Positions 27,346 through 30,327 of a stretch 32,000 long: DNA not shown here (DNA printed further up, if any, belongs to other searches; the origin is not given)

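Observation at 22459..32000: Seven-gene translationally coupled operon (HMGR-like, UbiA PT, RPH-type dikinase, BtaA-like DUF3419, polyprenol-kinase-like, GNAT, acyl-adenylate ligase): candidate undescribed lipid/isoprenoid pathway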

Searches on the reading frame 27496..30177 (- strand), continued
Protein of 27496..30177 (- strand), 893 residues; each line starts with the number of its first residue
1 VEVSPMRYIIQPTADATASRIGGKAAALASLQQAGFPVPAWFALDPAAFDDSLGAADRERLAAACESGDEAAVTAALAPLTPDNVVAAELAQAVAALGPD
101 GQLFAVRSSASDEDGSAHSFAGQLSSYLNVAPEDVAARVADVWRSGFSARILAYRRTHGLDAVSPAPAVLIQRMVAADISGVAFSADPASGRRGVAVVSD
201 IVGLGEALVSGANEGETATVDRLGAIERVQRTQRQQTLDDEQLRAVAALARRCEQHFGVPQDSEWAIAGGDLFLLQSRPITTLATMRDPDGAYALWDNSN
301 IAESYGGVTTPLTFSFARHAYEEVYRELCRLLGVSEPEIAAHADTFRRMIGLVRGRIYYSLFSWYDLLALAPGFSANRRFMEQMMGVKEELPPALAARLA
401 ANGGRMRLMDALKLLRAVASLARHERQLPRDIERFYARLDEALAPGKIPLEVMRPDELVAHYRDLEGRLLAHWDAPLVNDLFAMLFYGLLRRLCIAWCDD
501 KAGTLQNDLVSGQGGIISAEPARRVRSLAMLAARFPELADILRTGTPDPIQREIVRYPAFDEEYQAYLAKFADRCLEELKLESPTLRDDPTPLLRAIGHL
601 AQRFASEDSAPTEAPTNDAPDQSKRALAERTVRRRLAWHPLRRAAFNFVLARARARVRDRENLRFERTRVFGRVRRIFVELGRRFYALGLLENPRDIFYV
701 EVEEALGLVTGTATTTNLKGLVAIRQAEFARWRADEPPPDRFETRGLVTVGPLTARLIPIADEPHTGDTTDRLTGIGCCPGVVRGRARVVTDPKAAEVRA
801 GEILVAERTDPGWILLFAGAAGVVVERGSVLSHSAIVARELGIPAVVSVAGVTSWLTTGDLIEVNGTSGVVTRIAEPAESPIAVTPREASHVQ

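Call 29: search_protein_families(library=pfam, proteins=[L033:13811-15130:+, L052:13752-15101:+, L033:17762-19111:+, L033:19222-20397:+, L033:5533-6552:+, L033:4481-5533:+, L052:5161-7725:+, L052:17701-18396:+, L052:18390-19595:+], max_evalue=0.01)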
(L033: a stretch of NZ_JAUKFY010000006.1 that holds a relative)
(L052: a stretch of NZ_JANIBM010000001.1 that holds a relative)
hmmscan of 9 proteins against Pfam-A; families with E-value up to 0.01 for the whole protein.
L033:13811-15130:+ (439 aa): 0 families

L052:13752-15101:+ (449 aa): 1 family
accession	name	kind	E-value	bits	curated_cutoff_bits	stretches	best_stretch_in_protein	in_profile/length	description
PF01940.21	DUF92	-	0.0097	15.7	27.5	0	243-283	3-44/251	Integral membrane protein DUF92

L033:17762-19111:+ (449 aa): 1 family
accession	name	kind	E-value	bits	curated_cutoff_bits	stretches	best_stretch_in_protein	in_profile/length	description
PF00067.27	p450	-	5.6e-92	309.4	22.8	1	19-431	2-447/462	Cytochrome P450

L033:19222-20397:+ (391 aa): 6 families
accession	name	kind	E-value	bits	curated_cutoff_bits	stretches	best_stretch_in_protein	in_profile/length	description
PF13280.12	WYL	-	2.8e-17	62.9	21.8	1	192-258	2-70/70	WYL domain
PF08279.18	HTH_11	-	6.2e-11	42.5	25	1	59-113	1-54/55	HTH domain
PF08220.18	HTH_DeoR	-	4e-06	26.9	21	1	59-101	1-43/57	DeoR-like helix-turn-helix domain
PF25583.1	WCX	-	2.4e-05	25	23.9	1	312-387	5-76/76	WCX domain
PF19187.6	HTH_PafC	-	6.6e-05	23.2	32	1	58-142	4-95/115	PafC helix-turn-helix domain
PF02082.26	Rrf2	-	0.00031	21.3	30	1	60-118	8-68/132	Iron-dependent Transcriptional regulator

L033:5533-6552:+ (339 aa): 1 family
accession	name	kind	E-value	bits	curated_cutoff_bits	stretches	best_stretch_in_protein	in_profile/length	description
PF01032.23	FecCD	-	1.2e-94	317.4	26.5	1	21-337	1-311/311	FecCD transport family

L033:4481-5533:+ (350 aa): 1 family
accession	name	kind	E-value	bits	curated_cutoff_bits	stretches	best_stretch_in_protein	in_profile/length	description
PF01032.23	FecCD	-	2.1e-85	286.9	26.5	1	36-345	2-311/311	FecCD transport family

L052:5161-7725:+ (854 aa): 1 family
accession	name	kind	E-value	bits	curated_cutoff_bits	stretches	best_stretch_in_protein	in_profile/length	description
PF00343.26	Phosphorylase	-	0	1073.7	27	1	121-832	2-713/713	Carbohydrate phosphorylase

L052:17701-18396:+ (231 aa): 11 families
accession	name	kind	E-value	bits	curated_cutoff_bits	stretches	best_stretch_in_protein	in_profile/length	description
PF00005.33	ABC_tran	-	1.5e-35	123.3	25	1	32-181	1-137/137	ABC transporter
PF13304.12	AAA_21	-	1.1e-07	32.7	27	1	44-74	1-34/304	AAA domain, putative AbiEii toxin, Type IV TA system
PF02463.25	SMC_N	-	6e-07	29.5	40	1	43-218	25-205/220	RecF/RecN/SMC N terminal domain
PF13401.12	AAA_22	-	0.0001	23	27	1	41-76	4-33/130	AAA domain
PF13555.12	AAA_29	-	0.00022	21.3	27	1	34-60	14-40/61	P-loop containing region of AAA domain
PF01695.23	IstB_IS21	-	0.00067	19.7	24.1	0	39-75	89-125/238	IstB-like ATP binding protein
PF13191.12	AAA_16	-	0.00072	20.5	32.6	1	41-177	21-139/167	AAA ATPase domain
PF13238.12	AAA_18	-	0.0012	19.7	29.4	1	45-104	1-64/128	AAA domain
PF13521.12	AAA_28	-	0.0038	17.9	27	1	45-62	2-19/164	AAA domain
PF03193.22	RsgA_GTPase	-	0.0087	16.3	30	0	42-69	106-133/174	RsgA GTPase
PF13481.12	AAA_25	-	0.0087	16.1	27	0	39-63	30-54/195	AAA domain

L052:18390-19595:+ (401 aa): 2 families
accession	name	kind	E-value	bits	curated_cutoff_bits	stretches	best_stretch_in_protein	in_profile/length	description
PF02687.27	FtsX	-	7.1e-15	55.6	25.5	1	269-393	3-119/120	FtsX-like permease C-terminal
PF12704.14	MacB_PCD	-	1.3e-10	42.4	27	1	17-235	1-204/207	MacB-like periplasmic core domain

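Call 32: search_protein_families(library=pfam, proteins=[L017:6862-7890:+, L042:6298-7455:+, L031:8486-8917:+, L018:7246-8643:-, L018:17231-18514:-, L001:6658-7677:+], max_evalue=0.05)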
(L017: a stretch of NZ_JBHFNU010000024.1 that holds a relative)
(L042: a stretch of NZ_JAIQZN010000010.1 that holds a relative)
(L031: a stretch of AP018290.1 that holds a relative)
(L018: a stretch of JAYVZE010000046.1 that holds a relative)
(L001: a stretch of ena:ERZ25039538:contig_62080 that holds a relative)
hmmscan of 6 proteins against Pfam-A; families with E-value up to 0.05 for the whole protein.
L017:6862-7890:+ (342 aa): 0 families

L042:6298-7455:+ (385 aa): 3 families
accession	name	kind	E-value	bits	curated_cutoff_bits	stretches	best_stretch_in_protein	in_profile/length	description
PF04055.27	Radical_SAM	-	6.9e-28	98.3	29.5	1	88-231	5-155/166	Radical SAM superfamily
PF13353.11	Fer4_12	-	3.8e-08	34.1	22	1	90-190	15-117/137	4Fe-4S single cluster domain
PF13186.11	SPASM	-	5.3e-05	23.8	21.5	1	309-348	1-45/67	Iron-sulfur cluster-binding domain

L031:8486-8917:+ (143 aa): 1 family
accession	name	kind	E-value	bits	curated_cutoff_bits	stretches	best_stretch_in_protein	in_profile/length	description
PF24625.1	DUF7626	-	0.027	14.7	27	0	112-130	6-24/55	Domain of unknown function (DUF7626)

L018:7246-8643:- (465 aa): 1 family
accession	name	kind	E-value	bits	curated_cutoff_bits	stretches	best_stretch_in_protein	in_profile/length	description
PF00202.27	Aminotran_3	-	4.2e-122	408.2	30.5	1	47-457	7-403/403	Aminotransferase class-III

L018:17231-18514:- (427 aa): 4 families
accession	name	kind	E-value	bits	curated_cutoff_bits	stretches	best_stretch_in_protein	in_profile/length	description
PF01764.32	Lipase_3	-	1.2e-06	28.9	22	1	150-202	45-92/140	Lipase (class 3)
PF12697.13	Abhydrolase_6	-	0.013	16.6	26.3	1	142-192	44-91/217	Alpha/beta hydrolase family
PF10230.15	LIDHydrolase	-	0.032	14.4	27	0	149-193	63-106/262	Lipid-droplet associated hydrolase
PF07819.20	PGAP1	-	0.044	14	24.3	0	156-190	77-110/233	PGAP1-like alpha/beta domain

L001:6658-7677:+ (339 aa): 6 families
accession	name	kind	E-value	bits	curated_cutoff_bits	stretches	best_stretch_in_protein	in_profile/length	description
PF00561.26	Abhydrolase_1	-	1e-08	35.6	25.8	1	117-226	22-124/245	alpha/beta hydrolase fold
PF12146.15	Hydrolase_4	-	5.7e-08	32.8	27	1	111-204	20-109/239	Serine aminopeptidase, S33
PF02129.25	Peptidase_S15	-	2.5e-06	27.8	23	1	102-206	46-130/262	X-Pro dipeptidyl-peptidase (S15 family)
PF12697.13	Abhydrolase_6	-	0.00017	22.8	26.3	1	95-303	2-205/217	Alpha/beta hydrolase family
PF00326.27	Peptidase_S9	-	0.00048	20.1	22.6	1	118-324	10-211/213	Prolyl oligopeptidase family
PF08386.16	Abhydrolase_4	-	0.018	15.6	21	0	240-319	18-91/103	TAP-like protein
